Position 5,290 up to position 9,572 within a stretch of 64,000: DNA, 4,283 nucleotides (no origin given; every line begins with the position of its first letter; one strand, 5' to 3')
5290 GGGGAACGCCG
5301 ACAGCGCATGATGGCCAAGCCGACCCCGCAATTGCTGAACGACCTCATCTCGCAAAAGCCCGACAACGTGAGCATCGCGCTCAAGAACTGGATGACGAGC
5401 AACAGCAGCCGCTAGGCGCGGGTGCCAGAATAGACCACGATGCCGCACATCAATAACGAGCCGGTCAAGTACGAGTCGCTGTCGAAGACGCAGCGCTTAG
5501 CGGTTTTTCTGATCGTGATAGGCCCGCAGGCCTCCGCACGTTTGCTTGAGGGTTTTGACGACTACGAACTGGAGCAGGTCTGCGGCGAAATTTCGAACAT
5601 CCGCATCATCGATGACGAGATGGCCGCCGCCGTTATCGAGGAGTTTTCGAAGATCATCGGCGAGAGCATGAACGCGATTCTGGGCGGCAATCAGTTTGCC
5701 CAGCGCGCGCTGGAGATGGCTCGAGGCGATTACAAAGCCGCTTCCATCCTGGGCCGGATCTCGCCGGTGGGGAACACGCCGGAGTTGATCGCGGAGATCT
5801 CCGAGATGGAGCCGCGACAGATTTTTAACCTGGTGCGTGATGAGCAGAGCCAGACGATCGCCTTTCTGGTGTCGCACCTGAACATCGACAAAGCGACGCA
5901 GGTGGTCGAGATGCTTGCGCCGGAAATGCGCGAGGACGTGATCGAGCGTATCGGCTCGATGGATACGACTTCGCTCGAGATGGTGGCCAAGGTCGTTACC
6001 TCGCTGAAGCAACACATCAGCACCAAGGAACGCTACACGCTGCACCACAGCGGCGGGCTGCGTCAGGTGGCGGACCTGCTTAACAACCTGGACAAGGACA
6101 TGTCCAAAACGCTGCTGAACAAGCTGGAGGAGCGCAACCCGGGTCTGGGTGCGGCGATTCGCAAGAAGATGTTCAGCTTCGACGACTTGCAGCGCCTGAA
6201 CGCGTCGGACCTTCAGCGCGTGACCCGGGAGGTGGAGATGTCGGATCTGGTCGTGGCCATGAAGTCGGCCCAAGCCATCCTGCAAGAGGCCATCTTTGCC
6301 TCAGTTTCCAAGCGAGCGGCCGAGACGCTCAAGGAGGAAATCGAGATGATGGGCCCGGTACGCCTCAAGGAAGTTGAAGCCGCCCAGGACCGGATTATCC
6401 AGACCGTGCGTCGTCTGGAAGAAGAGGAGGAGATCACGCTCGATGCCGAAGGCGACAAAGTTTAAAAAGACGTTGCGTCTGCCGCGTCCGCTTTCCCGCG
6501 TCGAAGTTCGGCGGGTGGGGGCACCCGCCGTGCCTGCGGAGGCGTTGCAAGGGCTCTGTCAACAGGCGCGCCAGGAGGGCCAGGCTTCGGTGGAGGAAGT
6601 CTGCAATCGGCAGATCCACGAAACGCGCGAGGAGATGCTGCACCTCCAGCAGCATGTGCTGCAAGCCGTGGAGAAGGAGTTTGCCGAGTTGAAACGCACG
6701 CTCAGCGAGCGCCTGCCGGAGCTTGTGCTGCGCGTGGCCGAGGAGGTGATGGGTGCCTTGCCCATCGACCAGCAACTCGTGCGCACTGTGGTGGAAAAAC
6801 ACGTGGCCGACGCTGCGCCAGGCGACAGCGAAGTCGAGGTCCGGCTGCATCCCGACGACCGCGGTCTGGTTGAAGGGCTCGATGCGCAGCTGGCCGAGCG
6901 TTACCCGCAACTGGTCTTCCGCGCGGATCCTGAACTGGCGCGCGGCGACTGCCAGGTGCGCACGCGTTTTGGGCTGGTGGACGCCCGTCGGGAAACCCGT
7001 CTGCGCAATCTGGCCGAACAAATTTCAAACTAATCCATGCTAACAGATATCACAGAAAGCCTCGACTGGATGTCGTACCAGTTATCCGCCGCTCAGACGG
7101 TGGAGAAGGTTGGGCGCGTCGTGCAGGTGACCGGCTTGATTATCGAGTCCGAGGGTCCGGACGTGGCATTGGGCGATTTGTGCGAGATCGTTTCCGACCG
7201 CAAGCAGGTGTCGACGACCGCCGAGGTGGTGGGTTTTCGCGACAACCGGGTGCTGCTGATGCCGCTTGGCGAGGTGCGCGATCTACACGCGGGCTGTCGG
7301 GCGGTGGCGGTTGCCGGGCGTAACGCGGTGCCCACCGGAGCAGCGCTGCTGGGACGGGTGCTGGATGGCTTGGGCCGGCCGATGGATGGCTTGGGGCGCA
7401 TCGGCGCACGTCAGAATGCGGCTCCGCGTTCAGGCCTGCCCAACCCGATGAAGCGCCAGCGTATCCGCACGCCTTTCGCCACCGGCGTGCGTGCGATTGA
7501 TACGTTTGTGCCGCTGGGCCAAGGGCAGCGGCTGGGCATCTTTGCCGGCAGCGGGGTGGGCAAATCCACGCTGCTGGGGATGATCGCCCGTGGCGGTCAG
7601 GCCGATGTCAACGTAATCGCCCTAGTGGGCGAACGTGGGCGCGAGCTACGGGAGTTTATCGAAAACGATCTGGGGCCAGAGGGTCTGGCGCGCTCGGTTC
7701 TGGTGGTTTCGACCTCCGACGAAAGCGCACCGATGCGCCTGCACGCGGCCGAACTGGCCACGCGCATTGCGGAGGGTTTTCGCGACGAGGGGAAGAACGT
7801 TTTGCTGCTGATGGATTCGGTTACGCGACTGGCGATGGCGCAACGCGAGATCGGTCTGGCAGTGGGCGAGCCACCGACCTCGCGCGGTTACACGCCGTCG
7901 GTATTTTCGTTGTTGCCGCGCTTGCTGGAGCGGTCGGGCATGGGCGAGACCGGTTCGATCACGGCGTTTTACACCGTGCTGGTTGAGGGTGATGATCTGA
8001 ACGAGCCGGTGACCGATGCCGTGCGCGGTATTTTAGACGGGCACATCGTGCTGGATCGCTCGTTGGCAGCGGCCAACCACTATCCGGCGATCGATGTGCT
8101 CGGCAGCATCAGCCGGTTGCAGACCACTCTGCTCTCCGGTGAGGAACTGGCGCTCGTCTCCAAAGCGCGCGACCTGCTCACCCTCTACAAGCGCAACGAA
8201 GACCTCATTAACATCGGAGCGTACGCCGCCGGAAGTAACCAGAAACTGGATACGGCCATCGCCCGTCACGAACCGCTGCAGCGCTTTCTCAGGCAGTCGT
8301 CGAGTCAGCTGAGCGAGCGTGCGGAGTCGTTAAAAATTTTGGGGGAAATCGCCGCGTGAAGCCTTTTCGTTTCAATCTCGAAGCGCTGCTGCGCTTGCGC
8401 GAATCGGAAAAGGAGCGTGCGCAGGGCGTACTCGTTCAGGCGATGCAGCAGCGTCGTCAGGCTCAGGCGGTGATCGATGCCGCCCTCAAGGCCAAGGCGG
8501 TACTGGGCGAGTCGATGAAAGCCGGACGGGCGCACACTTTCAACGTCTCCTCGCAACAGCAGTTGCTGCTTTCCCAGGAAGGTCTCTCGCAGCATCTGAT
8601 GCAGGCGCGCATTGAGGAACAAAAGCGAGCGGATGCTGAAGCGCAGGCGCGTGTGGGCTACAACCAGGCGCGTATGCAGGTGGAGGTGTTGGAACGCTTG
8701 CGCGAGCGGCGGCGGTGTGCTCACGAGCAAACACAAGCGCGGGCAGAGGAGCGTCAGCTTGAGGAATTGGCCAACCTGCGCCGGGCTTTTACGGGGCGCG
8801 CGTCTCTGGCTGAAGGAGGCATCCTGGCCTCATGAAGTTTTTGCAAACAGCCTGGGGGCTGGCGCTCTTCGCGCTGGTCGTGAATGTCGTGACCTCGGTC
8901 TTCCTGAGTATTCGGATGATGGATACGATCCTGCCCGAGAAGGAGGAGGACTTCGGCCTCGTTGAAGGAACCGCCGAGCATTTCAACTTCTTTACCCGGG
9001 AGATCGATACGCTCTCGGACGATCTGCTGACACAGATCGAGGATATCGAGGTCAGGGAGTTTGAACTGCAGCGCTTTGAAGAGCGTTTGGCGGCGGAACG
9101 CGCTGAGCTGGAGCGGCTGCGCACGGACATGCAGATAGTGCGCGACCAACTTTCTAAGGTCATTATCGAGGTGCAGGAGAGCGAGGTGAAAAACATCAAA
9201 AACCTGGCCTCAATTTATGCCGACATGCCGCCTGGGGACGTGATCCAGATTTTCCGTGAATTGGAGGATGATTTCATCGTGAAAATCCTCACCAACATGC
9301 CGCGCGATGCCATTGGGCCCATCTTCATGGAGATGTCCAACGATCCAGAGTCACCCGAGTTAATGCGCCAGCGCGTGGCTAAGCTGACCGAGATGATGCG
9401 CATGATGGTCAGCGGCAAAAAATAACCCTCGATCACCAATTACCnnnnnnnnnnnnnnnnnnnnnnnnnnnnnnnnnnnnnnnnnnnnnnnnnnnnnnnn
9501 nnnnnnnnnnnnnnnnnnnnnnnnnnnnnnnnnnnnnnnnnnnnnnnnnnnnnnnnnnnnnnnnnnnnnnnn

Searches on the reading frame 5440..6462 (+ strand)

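Call 23: search_protein_families(library=pfam, proteins=[window:5440-6462:+])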
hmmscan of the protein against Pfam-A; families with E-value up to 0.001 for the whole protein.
window:5440-6462:+ (341 aa): 4 families
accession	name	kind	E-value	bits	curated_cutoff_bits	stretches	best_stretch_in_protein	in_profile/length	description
PF01706.21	FliG_C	-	2.5e-35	121.4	23.3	1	228-334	2-108/108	FliG C-terminal domain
PF14842.11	FliG_N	-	6.3e-28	97.9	25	2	14-109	2-97/104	FliG N-terminal domain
PF14841.11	FliG_M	-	2.7e-21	76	25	1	125-196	1-72/76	FliG middle domain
PF03448.22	MgtE_N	-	0.00021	22.2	25.9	0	120-175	34-89/102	MgtE intracellular N domain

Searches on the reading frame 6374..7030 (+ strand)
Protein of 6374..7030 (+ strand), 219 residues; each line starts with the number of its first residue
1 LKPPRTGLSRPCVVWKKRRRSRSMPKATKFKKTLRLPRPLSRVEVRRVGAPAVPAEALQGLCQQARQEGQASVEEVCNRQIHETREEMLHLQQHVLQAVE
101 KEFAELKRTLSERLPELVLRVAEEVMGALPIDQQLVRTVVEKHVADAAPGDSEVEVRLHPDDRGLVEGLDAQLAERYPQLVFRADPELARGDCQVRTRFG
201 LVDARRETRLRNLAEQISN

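Call 23: search_protein_families(library=pfam, proteins=[window:6374-7030:+])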
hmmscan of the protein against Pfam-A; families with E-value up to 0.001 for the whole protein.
window:6374-7030:+ (219 aa): 2 families
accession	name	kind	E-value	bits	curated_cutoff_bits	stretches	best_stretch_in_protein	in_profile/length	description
PF02108.21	FliH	-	9.8e-18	64.8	24.1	1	88-212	4-127/128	Flagellar assembly protein FliH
PF06635.17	T3SS_SCTL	-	2.2e-06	27.7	23.3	1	95-213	77-194/206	Type 3 secretion system stator protein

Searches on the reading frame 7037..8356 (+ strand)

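Call 23: search_protein_families(library=pfam, proteins=[window:7037-8356:+])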
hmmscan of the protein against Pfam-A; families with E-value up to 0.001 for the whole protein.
window:7037-8356:+ (440 aa): 3 families
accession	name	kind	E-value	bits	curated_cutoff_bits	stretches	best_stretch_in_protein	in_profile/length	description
PF00006.31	ATP-synt_ab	-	1.8e-87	292.9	29.5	1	150-359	1-213/213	ATP synthase alpha/beta family, nucleotide-binding domain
PF18269.6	T3SS_ATPase_C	-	4.8e-21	74.8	22.7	1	367-435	2-70/72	T3SS EscN ATPase C-terminal domain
PF02874.29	ATP-synt_ab_N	-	2.3e-06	28.5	20.9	1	28-88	1-64/69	ATP synthase alpha/beta family, beta-barrel domain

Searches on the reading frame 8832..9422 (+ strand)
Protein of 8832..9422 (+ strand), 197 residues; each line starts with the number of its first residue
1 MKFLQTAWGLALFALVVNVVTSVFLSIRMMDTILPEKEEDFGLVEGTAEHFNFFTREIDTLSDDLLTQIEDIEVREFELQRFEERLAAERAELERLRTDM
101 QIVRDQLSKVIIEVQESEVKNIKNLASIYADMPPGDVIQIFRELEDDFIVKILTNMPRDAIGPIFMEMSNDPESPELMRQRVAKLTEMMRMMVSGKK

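Call 27: search_protein_families(library=pfam, proteins=[window:8832-9422:+])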
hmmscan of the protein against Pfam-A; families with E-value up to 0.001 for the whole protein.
window:8832-9422:+ (197 aa): 1 family
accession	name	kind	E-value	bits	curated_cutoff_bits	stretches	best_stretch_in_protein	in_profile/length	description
PF03448.22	MgtE_N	-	0.00025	22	25.9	1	125-171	18-64/102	MgtE intracellular N domain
